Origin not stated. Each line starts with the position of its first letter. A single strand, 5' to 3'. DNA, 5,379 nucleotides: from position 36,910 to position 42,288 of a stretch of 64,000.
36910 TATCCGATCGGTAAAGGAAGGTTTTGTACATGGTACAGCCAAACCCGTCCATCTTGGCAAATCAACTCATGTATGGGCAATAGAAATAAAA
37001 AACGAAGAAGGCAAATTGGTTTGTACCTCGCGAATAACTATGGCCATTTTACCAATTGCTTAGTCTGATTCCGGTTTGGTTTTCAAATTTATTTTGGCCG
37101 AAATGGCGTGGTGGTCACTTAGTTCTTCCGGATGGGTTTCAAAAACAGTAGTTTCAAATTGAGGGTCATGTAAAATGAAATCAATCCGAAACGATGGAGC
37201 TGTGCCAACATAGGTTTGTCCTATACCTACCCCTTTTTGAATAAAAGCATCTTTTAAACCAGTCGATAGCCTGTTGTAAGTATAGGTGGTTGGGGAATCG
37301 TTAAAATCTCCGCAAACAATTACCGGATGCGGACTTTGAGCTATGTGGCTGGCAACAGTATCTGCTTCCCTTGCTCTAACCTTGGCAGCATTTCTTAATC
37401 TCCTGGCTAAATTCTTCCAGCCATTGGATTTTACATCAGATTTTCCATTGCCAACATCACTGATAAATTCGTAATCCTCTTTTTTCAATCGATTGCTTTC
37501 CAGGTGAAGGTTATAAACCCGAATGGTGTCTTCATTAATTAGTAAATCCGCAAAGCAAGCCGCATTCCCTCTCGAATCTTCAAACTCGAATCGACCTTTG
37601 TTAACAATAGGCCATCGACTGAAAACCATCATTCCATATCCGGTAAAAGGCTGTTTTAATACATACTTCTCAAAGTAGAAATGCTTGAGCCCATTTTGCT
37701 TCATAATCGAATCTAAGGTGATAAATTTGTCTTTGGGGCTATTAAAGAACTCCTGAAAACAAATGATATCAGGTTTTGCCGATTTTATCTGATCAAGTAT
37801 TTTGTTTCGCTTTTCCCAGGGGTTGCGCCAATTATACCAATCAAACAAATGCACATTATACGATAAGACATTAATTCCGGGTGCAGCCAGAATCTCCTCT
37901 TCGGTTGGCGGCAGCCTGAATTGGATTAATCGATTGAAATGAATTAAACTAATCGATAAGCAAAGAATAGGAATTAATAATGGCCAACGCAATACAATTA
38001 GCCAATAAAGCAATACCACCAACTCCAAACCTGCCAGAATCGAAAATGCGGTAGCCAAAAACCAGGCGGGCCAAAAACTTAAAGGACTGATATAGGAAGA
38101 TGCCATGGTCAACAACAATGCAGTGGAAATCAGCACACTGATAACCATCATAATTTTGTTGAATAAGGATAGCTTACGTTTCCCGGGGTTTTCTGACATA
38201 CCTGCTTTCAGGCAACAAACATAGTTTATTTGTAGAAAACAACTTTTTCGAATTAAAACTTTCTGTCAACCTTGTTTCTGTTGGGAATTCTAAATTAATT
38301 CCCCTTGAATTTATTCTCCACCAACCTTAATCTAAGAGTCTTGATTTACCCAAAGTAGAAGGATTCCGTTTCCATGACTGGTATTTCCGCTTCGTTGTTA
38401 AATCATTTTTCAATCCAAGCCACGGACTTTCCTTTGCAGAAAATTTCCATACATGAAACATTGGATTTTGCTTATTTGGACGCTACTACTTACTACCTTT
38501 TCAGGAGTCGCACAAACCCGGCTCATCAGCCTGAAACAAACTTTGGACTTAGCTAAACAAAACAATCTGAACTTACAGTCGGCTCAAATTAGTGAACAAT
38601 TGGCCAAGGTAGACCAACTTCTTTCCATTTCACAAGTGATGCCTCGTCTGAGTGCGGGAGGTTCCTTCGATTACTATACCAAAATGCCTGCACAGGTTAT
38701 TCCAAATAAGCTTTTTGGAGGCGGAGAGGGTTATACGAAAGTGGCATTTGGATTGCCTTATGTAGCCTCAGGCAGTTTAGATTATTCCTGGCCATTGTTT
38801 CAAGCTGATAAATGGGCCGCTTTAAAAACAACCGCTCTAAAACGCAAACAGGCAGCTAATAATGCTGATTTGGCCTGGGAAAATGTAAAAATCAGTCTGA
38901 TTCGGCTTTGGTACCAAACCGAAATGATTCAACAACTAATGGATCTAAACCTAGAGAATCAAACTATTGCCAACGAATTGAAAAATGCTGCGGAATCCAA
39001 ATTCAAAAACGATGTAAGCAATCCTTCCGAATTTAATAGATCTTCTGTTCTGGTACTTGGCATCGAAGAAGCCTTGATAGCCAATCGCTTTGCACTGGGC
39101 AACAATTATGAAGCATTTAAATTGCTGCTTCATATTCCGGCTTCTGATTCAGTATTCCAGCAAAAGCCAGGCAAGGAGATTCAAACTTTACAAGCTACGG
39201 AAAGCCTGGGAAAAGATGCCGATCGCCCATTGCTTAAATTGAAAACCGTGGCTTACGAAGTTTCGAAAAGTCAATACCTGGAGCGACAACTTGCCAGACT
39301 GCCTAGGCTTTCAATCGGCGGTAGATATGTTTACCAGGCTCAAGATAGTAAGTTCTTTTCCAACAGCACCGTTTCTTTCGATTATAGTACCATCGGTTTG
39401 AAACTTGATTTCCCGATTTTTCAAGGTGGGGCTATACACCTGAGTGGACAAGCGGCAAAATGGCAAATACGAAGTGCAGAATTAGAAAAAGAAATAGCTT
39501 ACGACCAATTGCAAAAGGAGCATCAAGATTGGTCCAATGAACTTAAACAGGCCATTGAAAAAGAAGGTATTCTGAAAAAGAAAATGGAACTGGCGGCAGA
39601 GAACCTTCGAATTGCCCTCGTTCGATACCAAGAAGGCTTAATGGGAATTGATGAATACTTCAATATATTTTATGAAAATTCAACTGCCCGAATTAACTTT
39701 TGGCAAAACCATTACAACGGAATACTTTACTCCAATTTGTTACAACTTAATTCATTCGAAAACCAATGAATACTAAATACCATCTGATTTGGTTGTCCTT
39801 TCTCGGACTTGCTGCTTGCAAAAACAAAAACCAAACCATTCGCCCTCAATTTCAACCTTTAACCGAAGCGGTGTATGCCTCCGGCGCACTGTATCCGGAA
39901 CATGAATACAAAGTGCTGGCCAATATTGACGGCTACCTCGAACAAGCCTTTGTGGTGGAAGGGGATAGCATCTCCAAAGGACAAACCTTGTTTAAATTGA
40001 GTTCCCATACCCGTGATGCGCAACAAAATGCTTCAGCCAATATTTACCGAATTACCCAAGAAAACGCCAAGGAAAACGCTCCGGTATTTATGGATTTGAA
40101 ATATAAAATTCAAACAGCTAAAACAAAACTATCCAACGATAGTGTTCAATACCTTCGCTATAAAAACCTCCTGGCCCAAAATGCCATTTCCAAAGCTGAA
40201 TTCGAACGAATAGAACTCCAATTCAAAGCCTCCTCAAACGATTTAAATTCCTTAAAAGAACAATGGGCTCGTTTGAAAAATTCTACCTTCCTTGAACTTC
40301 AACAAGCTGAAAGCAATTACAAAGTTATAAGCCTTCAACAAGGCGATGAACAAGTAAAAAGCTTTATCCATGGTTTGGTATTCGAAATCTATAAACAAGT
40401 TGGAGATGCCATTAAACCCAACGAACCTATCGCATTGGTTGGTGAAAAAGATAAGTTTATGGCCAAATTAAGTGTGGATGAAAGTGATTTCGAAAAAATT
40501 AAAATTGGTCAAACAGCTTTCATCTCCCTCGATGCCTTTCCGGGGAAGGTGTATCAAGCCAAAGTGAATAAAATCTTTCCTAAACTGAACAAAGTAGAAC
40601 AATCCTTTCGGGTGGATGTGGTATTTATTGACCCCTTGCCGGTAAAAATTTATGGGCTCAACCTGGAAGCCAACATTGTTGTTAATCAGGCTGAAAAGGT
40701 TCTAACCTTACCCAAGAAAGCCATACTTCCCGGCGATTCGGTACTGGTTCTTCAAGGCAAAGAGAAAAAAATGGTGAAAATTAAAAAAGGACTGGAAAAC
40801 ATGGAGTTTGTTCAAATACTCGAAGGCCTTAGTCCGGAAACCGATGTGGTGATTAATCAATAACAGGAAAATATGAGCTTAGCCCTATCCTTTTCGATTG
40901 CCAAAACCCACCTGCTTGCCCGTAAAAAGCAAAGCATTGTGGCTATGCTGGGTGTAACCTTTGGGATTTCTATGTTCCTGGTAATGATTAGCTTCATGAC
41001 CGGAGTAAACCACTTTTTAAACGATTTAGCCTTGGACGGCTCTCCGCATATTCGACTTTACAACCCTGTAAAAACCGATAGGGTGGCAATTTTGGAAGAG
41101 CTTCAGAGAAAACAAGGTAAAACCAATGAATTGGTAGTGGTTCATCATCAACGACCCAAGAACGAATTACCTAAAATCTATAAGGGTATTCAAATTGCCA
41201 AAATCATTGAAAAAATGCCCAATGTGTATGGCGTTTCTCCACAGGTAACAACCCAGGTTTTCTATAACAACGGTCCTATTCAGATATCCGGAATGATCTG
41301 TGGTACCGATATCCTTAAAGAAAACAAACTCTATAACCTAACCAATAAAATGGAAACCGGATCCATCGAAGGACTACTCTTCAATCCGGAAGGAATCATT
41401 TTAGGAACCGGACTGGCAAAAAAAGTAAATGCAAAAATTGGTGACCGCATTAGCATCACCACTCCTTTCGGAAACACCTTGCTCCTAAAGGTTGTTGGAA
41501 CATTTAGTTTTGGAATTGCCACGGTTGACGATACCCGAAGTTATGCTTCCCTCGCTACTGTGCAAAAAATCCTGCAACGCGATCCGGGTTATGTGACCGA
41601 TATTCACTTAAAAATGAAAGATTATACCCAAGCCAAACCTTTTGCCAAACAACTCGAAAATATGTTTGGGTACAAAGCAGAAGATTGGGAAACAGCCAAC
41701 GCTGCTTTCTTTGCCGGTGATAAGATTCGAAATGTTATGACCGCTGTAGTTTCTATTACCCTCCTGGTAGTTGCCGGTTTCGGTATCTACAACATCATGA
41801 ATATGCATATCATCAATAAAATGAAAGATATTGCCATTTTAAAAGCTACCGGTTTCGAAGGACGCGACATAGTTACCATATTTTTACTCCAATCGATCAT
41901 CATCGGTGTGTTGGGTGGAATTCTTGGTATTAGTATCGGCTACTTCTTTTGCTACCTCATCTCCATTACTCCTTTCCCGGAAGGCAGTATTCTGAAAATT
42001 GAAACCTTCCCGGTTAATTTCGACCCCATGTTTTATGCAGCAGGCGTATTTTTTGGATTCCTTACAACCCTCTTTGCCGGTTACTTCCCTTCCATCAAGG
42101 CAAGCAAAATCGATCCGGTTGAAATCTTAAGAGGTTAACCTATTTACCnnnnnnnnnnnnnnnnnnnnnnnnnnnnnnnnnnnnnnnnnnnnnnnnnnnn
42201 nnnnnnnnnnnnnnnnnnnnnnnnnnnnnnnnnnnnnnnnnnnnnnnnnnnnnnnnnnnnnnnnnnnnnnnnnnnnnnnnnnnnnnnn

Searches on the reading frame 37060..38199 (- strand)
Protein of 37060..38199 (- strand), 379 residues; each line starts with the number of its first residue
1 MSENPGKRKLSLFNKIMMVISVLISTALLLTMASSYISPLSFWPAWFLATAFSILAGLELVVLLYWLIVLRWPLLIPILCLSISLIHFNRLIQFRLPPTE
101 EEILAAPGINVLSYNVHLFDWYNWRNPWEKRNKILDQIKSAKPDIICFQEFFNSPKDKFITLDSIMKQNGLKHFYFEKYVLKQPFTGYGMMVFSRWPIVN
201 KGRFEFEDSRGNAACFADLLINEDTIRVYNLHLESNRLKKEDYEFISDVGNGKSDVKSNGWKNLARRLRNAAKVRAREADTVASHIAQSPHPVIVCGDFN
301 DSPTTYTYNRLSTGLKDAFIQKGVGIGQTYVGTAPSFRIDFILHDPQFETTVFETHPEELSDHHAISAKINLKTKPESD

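Call 48: search_protein_families(library=pfam, proteins=[window:37060-38199:-], max_evalue=0.0001)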
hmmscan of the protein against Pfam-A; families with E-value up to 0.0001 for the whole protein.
window:37060-38199:- (379 aa): 1 family
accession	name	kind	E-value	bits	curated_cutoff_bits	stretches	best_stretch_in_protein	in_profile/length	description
PF03372.29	Exo_endo_phos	-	1.4e-28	100.6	24.5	1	112-363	1-225/225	Endonuclease/Exonuclease/phosphatase family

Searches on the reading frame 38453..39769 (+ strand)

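Call 93: search_protein_families(library=pfam, proteins=[window:38453-39769:+], max_evalue=0.001)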
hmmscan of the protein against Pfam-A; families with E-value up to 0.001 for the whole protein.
window:38453-39769:+ (438 aa): 1 family
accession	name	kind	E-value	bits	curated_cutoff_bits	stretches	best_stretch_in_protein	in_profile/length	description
PF02321.23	OEP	-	1.3e-29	103.8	22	2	257-404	11-156/187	Outer membrane efflux protein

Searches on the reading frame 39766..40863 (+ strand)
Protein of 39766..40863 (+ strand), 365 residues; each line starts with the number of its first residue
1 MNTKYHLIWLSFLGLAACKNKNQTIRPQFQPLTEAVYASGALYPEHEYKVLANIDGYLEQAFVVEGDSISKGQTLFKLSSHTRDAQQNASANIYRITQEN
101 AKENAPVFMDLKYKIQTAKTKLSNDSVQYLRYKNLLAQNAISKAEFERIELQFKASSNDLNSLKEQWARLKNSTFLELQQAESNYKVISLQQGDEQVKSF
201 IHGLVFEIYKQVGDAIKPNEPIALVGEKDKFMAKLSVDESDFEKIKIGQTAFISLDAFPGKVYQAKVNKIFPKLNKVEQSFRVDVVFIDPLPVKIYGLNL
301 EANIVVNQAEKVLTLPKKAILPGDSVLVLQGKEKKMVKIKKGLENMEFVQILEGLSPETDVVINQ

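Call 93: search_protein_families(library=pfam, proteins=[window:39766-40863:+], max_evalue=0.001)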
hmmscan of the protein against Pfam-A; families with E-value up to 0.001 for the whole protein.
window:39766-40863:+ (365 aa): 3 families
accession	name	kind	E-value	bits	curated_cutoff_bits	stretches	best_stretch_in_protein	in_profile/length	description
PF16576.10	HlyD_D23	-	5.8e-17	62.1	30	1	47-287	19-201/214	Barrel-sandwich domain of CusB or HlyD membrane-fusion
PF13437.12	HlyD_3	-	4.7e-15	56.7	22.2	1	197-290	2-96/106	HlyD family secretion protein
PF00364.28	Biotin_lipoyl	-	0.00013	22.1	22.1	0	201-239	12-49/73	Biotin-requiring enzyme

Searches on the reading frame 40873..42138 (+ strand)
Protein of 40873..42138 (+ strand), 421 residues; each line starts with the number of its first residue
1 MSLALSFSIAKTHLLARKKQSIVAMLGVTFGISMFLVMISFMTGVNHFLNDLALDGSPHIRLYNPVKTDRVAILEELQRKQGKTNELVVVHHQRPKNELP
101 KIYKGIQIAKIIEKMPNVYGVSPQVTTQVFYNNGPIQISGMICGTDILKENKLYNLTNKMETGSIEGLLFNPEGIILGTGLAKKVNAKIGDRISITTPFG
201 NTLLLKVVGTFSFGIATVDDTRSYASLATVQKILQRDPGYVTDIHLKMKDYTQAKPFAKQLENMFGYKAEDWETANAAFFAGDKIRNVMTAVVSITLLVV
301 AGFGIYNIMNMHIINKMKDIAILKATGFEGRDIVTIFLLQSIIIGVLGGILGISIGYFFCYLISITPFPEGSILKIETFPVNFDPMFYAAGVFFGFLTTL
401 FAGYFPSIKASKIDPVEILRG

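Call 93: search_protein_families(library=pfam, proteins=[window:40873-42138:+], max_evalue=0.001)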
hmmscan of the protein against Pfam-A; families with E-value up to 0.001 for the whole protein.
window:40873-42138:+ (421 aa): 2 families
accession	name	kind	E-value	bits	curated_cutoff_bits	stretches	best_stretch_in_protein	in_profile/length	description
PF02687.27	FtsX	-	9.9e-19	68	25.5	1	292-415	2-120/120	FtsX-like permease C-terminal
PF12704.14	MacB_PCD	-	8.5e-15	56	27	1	21-263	1-206/207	MacB-like periplasmic core domain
